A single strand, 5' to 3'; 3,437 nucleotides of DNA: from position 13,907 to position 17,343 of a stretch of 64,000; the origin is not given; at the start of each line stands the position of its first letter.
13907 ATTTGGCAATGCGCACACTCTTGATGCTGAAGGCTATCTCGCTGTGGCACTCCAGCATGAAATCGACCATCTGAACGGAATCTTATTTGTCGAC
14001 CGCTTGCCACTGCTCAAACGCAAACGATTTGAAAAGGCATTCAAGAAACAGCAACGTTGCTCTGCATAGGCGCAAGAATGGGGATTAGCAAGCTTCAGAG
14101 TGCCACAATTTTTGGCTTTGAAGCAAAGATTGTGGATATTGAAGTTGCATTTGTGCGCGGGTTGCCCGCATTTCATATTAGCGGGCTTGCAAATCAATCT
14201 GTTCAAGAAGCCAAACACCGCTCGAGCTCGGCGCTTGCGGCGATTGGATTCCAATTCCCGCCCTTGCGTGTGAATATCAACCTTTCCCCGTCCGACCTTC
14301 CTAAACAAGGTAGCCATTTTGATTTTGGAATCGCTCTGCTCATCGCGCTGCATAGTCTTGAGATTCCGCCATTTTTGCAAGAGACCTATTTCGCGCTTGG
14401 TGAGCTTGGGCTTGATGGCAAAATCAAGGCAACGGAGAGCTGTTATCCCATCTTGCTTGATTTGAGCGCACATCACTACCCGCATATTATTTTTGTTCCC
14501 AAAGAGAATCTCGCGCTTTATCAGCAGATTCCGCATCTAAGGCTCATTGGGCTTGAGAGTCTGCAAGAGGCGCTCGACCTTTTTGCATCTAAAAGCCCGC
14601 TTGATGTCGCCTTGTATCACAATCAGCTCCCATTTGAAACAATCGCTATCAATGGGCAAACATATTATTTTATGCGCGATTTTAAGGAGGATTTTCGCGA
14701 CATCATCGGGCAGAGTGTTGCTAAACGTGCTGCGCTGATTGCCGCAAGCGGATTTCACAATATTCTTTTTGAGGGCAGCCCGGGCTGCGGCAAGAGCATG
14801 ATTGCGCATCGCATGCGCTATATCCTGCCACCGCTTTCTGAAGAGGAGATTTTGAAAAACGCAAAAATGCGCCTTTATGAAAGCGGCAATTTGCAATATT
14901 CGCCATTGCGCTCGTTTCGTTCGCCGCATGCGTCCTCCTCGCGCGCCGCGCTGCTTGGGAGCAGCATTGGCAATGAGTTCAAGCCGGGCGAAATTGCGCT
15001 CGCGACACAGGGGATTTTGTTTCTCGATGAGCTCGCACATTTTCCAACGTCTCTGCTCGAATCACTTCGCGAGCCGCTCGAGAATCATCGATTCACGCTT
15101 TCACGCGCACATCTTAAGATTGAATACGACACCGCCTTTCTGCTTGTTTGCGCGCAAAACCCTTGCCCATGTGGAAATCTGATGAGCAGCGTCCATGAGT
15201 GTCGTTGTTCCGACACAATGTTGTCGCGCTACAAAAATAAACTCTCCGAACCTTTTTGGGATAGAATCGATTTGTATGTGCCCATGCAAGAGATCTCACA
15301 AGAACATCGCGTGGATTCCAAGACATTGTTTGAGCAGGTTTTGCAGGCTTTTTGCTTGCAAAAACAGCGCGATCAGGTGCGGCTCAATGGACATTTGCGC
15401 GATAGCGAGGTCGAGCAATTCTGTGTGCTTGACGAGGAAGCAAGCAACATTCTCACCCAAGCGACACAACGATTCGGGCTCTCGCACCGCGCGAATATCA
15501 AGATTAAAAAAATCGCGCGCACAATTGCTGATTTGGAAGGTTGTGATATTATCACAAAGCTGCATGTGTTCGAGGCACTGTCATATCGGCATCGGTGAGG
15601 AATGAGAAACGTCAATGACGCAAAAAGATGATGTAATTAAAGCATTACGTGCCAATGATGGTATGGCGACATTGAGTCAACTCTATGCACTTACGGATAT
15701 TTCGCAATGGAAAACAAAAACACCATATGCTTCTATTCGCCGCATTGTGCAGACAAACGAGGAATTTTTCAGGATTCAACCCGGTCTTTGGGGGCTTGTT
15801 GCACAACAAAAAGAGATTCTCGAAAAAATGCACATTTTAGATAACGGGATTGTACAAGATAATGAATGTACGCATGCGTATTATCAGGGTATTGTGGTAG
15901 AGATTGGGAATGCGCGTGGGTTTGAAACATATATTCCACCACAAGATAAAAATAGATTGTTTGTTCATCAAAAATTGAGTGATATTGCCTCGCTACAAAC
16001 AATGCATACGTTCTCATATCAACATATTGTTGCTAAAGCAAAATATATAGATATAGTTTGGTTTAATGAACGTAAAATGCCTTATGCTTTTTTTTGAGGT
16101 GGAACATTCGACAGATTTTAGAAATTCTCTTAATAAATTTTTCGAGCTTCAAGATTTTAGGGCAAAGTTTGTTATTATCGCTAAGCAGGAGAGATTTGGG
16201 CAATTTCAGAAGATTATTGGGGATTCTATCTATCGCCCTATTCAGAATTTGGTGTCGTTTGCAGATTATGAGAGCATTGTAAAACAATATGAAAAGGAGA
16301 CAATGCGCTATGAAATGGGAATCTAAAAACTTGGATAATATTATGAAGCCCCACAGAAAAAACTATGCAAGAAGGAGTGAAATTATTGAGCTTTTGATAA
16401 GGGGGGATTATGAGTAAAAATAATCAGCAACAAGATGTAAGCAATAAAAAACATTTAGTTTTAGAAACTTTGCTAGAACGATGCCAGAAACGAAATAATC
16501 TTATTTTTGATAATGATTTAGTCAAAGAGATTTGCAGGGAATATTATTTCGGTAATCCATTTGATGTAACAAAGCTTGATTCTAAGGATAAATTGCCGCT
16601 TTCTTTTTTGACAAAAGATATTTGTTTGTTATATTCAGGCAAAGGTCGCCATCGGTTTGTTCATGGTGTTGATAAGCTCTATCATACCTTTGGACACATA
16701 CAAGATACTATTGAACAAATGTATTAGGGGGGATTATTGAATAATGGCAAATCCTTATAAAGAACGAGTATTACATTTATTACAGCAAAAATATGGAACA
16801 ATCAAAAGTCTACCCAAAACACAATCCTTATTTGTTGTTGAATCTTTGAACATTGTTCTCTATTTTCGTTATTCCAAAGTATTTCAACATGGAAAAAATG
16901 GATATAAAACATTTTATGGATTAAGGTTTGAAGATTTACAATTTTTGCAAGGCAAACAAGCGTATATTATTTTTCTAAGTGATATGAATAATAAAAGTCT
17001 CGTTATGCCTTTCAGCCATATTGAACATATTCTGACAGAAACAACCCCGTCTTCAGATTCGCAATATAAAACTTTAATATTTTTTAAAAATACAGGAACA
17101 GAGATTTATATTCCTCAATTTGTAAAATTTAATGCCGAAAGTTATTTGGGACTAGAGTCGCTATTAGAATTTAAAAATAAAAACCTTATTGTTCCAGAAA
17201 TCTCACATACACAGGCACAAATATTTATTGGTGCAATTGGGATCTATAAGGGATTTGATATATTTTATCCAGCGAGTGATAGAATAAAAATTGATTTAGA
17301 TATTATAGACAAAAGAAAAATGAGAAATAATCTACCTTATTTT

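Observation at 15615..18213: Unclassified nuclease locus: two paralogous 'E-x-E-H-S-T' nuclease modules on different N-terminal domains, with small partner ORFs and an orphan methylase fragment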

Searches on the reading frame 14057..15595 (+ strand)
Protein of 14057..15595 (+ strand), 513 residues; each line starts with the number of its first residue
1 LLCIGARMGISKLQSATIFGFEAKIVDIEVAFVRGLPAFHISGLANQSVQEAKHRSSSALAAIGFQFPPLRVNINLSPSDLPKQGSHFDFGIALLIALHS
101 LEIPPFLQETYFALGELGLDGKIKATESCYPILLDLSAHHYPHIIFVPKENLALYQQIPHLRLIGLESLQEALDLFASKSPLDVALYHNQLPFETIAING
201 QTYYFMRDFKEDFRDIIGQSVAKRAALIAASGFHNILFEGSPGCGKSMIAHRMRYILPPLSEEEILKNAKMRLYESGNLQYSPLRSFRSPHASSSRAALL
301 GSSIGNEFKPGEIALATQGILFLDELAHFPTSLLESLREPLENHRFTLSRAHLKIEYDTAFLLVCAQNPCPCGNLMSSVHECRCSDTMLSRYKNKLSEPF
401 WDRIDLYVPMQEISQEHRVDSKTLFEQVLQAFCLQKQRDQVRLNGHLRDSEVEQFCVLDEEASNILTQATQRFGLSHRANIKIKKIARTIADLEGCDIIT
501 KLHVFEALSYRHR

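Call 4: search_protein_families(library=pfam, max_evalue=1, proteins=[window:14057-15595:+])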
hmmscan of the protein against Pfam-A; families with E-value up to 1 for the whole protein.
window:14057-15595:+ (513 aa): 8 families
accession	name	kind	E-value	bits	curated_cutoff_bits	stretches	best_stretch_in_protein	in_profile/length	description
PF01078.27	Mg_chelatase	-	5.1e-72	242.1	20.3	1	212-416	1-205/207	Magnesium chelatase, subunit ChlI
PF13541.12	ChlI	-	7.2e-31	107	27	1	28-151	1-121/121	Subunit ChlI of Mg-chelatase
PF13335.12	Mg_chelatase_C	-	1.6e-23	83.5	26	1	420-511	3-94/94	Magnesium chelatase, subunit ChlI C-terminal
PF07728.20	AAA_5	-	9.4e-07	29.4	22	1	235-371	1-125/139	AAA domain (dynein-related subfamily)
PF00158.32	Sigma54_activat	-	3.9e-06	27.1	20.2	1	222-348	12-124/168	Sigma-54 interaction domain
PF00493.29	MCM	-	0.00021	20.9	23.3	1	309-391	113-197/224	MCM P-loop domain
PF13401.12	AAA_22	-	0.027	15.2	27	1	236-342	8-109/130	AAA domain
PF17863.7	AAA_lid_2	-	0.13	12.4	22.7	1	468-507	6-45/74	AAA lid domain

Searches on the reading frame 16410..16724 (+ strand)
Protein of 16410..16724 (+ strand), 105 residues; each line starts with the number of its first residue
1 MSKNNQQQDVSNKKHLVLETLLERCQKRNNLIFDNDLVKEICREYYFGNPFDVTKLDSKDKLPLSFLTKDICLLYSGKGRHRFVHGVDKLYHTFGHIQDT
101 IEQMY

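Call 4: search_protein_families(library=pfam, max_evalue=1, proteins=[window:16410-16724:+])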
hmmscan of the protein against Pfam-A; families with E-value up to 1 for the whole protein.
window:16410-16724:+ (105 aa): 1 family
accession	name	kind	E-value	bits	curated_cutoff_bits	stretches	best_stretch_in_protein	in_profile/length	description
PF22515.2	DUF6996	-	3.8e-11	43.3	27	1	20-83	12-71/71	Domain of unknown function (DUF6996)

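Call 5: search_protein_families(library=padloc, max_evalue=1, proteins=[window:16410-16724:+])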
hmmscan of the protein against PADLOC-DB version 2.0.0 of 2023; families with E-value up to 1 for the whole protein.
window:16410-16724:+ (105 aa): 0 families

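Call 6: search_protein_families(library=ncbifam, max_evalue=1, proteins=[window:16410-16724:+])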
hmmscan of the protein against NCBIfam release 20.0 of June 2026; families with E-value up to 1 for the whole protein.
window:16410-16724:+ (105 aa): 0 families

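Call 27: find_homologous_proteins(query=window:16410-16724:+, max_evalue=0.001)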
Query window:16410-16724:+ (105 aa): 3 proteins with E <= 0.001 among 3 candidates.
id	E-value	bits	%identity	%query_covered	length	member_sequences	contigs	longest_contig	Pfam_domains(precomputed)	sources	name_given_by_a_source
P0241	4.5e-65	234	99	100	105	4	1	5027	PF22515.3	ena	-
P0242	4.7e-61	221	93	100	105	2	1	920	PF22515.3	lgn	-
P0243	5.8e-21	92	48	91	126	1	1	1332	PF22515.3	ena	-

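Call 63: search_protein_representatives(protein=window:16410-16724:+)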
Query: 105 residues. Proteins with E-value up to 0.001 (for the whole library): 107; up to 1e-10: 48; up to 1e-30: 0. The best 107 are listed.
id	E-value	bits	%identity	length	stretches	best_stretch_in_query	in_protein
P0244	4.1e-27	110.5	57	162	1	11-102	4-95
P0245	5.1e-24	100.5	46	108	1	11-103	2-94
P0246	1.9e-21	92.3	42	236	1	7-101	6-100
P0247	1.7e-20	89.2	42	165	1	11-102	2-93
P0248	2.2e-20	88.9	55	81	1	12-87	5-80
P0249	3.4e-19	85.0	47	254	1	12-99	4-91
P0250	3.7e-19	84.9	47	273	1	11-97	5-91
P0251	6.2e-19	84.2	47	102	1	13-104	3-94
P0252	2.6e-18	82.2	46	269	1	10-101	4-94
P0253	3.6e-18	81.8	47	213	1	10-97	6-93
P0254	1.8e-17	79.5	47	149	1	12-98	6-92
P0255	8.7e-17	77.3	44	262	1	13-101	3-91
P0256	3.0e-16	75.6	41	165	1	10-100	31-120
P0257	7.0e-16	74.4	49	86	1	12-84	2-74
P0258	2.0e-15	72.9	42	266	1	10-99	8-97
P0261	1.2e-14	70.4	41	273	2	13-99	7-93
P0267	4.9e-14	68.5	-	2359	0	-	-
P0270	7.8e-14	67.8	47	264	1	12-100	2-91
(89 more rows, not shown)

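Call 64: search_protein_families(library=padloc, max_evalue=0.01, proteins=[P0250, P0252, P0255, P0258, P0261, P0270, P0246])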
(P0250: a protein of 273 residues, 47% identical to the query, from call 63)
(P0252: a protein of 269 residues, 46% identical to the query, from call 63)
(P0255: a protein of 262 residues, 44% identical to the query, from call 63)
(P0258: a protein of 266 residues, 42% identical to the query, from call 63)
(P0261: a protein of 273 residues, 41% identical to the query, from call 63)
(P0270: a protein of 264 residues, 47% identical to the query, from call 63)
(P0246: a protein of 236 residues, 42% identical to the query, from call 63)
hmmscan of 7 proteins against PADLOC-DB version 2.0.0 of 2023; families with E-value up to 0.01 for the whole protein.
P0250 (273 aa): 1 family
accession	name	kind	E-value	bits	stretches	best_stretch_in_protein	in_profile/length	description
PDLC03513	REase_II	-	4.9e-12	44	1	47-269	46-248/426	Type II restriction enzyme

P0252 (269 aa): 1 family
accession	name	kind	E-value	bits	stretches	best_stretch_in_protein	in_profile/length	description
PDLC03513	REase_II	-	1.8e-10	38.8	1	11-263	11-247/426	Type II restriction enzyme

P0255 (262 aa): 2 families
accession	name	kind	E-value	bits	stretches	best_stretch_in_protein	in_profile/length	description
PDLC03513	REase_II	-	1e-08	33.1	1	37-255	40-246/426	Type II restriction enzyme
PDLC01887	CARF4--CARF_PDDEXK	-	0.0038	14.8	0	155-197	181-225/285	-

P0258 (266 aa): 1 family
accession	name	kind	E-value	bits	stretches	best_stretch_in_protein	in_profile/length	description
PDLC03513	REase_II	-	2.3e-13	48.4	1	51-262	46-247/426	Type II restriction enzyme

P0261 (273 aa): 0 families

P0270 (264 aa): 1 family
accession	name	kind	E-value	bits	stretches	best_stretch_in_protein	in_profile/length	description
PDLC03513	REase_II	-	2e-10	38.7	1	36-255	38-249/426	Type II restriction enzyme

P0246 (236 aa): 2 families
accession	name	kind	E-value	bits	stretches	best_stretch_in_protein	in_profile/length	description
PDLC03513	REase_II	-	1.4e-06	26.1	1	43-217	36-203/426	Type II restriction enzyme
PDLC01887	CARF4--CARF_PDDEXK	-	0.002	15.7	0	172-202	182-212/285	-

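Call 65: search_protein_families(library=pfam, max_evalue=0.01, proteins=[P0250, P0252, P0255, P0258, P0261, P0270, P0246, P0267])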
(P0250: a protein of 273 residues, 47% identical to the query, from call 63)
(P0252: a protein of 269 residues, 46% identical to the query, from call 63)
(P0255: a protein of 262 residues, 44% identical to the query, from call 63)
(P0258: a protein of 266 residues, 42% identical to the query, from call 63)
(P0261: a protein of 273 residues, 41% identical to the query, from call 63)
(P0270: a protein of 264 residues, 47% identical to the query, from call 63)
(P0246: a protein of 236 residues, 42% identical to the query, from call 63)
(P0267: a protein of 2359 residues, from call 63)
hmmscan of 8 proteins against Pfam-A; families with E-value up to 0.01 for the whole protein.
P0250 (273 aa): 2 families
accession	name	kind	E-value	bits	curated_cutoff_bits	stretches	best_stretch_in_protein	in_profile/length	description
PF22518.2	DUF6997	-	1.9e-33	116.5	27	1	82-267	3-174/175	Domain of unknown function (DUF6997)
PF22515.2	DUF6996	-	2.4e-13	50.3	27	1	13-77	5-71/71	Domain of unknown function (DUF6996)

P0252 (269 aa): 2 families
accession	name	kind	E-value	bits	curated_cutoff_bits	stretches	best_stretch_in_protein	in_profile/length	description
PF22518.2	DUF6997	-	4.6e-28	99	27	1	82-263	4-175/175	Domain of unknown function (DUF6997)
PF22515.2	DUF6996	-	1.3e-11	44.8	27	1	13-76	12-71/71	Domain of unknown function (DUF6996)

P0255 (262 aa): 2 families
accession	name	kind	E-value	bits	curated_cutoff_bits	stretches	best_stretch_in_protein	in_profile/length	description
PF22518.2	DUF6997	-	5.1e-29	102.1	27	1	79-256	4-175/175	Domain of unknown function (DUF6997)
PF22515.2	DUF6996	-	2.8e-12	46.9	27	1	6-73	2-71/71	Domain of unknown function (DUF6996)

P0258 (266 aa): 2 families
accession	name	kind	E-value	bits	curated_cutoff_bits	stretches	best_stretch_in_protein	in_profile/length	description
PF22518.2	DUF6997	-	2.4e-28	99.9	27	1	89-262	6-175/175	Domain of unknown function (DUF6997)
PF22515.2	DUF6996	-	1.2e-08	35.3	27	1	21-81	15-71/71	Domain of unknown function (DUF6996)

P0261 (273 aa): 2 families
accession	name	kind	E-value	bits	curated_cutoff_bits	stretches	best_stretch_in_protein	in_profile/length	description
PF22518.2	DUF6997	-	3.1e-23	83.2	27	1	82-263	3-175/175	Domain of unknown function (DUF6997)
PF22515.2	DUF6996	-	1.7e-10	41.2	27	1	11-77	8-71/71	Domain of unknown function (DUF6996)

P0270 (264 aa): 2 families
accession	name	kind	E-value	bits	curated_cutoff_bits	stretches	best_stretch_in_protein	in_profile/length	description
PF22518.2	DUF6997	-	1e-20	75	27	1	80-252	4-174/175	Domain of unknown function (DUF6997)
PF22515.2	DUF6996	-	3.6e-10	40.2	27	1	22-74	22-71/71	Domain of unknown function (DUF6996)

P0246 (236 aa): 2 families
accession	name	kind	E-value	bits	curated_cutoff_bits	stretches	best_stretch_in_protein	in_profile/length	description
PF22518.2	DUF6997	-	6.7e-21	75.6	27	1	89-219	5-133/175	Domain of unknown function (DUF6997)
PF22515.2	DUF6996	-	5e-08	33.3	27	1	22-82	15-71/71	Domain of unknown function (DUF6996)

P0267 (2359 aa): 2 families
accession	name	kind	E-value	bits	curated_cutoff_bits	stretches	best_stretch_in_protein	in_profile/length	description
PF08590.15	DUF1771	-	1.8e-59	198.4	28.7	0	148-177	13-42/64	Domain of unknown function (DUF1771)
PF08187.16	Tetradecapep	-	7.5e-06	26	25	0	41-47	8-14/14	Myoactive tetradecapeptides family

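Call 91: find_encoding_contigs(protein=P0250, flank=3000, max_places=4)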
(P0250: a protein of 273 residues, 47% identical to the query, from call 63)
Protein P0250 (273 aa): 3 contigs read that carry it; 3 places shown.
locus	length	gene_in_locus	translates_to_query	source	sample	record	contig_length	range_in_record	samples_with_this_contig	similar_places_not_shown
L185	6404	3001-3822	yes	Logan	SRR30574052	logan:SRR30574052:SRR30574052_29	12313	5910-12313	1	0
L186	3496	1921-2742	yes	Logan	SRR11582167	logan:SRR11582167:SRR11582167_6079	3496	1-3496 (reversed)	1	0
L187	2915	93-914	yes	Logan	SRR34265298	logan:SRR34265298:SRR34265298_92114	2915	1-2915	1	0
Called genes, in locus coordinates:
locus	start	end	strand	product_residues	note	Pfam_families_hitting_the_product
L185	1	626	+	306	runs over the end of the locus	PF10043:DUF2279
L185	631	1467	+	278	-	PF00753:Lactamase_B, PF23023:Anti-Pycsar_Apyc1 (weak)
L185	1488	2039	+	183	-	PF17761:DUF1016_N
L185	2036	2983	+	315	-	PF00478:IMPDH, PF03060:NMO, PF01070:FMN_dh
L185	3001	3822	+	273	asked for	PF22515:DUF6996, PF22518:DUF6997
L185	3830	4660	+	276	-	PF01555:N6_N4_Mtase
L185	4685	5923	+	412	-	PF00675:Peptidase_M16, PF05193:Peptidase_M16_C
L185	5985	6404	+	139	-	PF00334:NDK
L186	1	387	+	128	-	?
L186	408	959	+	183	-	PF17761:DUF1016_N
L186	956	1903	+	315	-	PF00478:IMPDH, PF03060:NMO, PF01070:FMN_dh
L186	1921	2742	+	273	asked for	PF22515:DUF6996, PF22518:DUF6997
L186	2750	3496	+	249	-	?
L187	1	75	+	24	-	?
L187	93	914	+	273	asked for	PF22515:DUF6996, PF22518:DUF6997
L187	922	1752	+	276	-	PF01555:N6_N4_Mtase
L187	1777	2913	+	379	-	?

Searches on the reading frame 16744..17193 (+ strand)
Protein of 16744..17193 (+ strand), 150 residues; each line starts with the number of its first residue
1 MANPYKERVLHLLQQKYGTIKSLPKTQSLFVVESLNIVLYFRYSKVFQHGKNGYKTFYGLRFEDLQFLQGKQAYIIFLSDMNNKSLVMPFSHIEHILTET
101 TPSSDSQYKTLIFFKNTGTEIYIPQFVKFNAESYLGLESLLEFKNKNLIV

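Call 45: predict_structure(alignment_id=A2)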
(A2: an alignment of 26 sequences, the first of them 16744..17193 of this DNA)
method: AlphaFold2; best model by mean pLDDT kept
length: 150 residues; sequences in the alignment: 26
mean_pLDDT: 88.5   pTM: 0.85
mean pLDDT of the five models: 88.5, 88.4, 87.5, 86.9, 86.3
residues with pLDDT >= 90: 101; 70-90: 38; 50-70: 7; < 50: 4
segments of 3 or more residues with pLDDT < 50: 147-150
pLDDT, mean of each block of 10 residues (from residue 1): 85 92 89 93 95 93 92 95 93 85 89 94 81 90 59
secondary structure, 60 per line:
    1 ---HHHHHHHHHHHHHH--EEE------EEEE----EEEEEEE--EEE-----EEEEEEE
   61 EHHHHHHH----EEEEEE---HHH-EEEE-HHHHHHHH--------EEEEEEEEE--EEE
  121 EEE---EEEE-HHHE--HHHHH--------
elements in order: H4-17 E20-22 E29-32 E37-43 E46-48 E54-61 H62-68 E73-78 E86-89 H91-98 E107-115 E118-123 E127-130 H138-142

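Call 49: fold_search(model_id=the predicted structure, library=pdb)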
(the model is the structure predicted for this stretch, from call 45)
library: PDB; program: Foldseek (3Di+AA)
matches with E <= 10: 323; with E <= 0.001: 0
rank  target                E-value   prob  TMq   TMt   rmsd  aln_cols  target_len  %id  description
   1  4tkd_C                2.5e-02  0.97  0.44  0.51   5.5       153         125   10  Sulfolobus solfataricus HJC mutants (released 2015-08-12)
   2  2wiw_B                4.8e-02  0.84  0.36  0.40   6.0       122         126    9  Crystal structures of Holliday junction resolvases from Archaeoglobus fulgidus bound to DNA substrate (released 2009-05-26)
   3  9qcc_Y                5.1e-02  0.69  0.37  0.18   8.9       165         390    8  Activated XauSPARDA filament assembly with bound dsDNA substrate (released 2025-12-17)
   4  9qcc_M                6.1e-02  0.69  0.35  0.17   6.5       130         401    8  Activated XauSPARDA filament assembly with bound dsDNA substrate (released 2025-12-17)
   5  9qbp_C                6.1e-02  0.66  0.34  0.15   8.9       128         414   11  Crystal structure of Enhydrobacter aerosaccus apo SPARDA complex (released 2025-12-17)
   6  9vx6_X                6.9e-02  0.63  0.39  0.19   6.3       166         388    8  Helical structure of gRNA-tDNA SPARDA complex (released 2026-01-14)
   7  4tkd_D                7.7e-02  0.94  0.46  0.57   4.9       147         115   11  Sulfolobus solfataricus HJC mutants (released 2015-08-12)
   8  9jsz_J                8.7e-02  0.66  0.36  0.18   6.4       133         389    8  active NbaSPARDA complexes (released 2025-04-02)
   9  9vx6_P                9.2e-02  0.66  0.39  0.19   6.4       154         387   10  Helical structure of gRNA-tDNA SPARDA complex (released 2026-01-14)
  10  9vx6_T                1.0e-01  0.77  0.36  0.16   5.1       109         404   12  Helical structure of gRNA-tDNA SPARDA complex (released 2026-01-14)
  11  4tkd_A                1.1e-01  0.85  0.44  0.52   5.5       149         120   11  Sulfolobus solfataricus HJC mutants (released 2015-08-12)
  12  2eo0_A                1.4e-01  0.91  0.48  0.54   4.8       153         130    8  Crystal Structure of Holliday Junction Resolvase ST1444 (released 2007-10-02)
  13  9qcc_A                1.6e-01  0.44  0.34  0.16   6.7       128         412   10  Activated XauSPARDA filament assembly with bound dsDNA substrate (released 2025-12-17)
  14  2eo0_B                1.7e-01  0.87  0.46  0.53   5.3       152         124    8  Crystal Structure of Holliday Junction Resolvase ST1444 (released 2007-10-02)
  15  2wcw_D                1.7e-01  0.51  0.34  0.39   6.0       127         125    8  1.6A resolution structure of Archaeoglobus fulgidus Hjc, a Holliday junction resolvase from an archaeal hyperthermophi (released 2009-03-24)
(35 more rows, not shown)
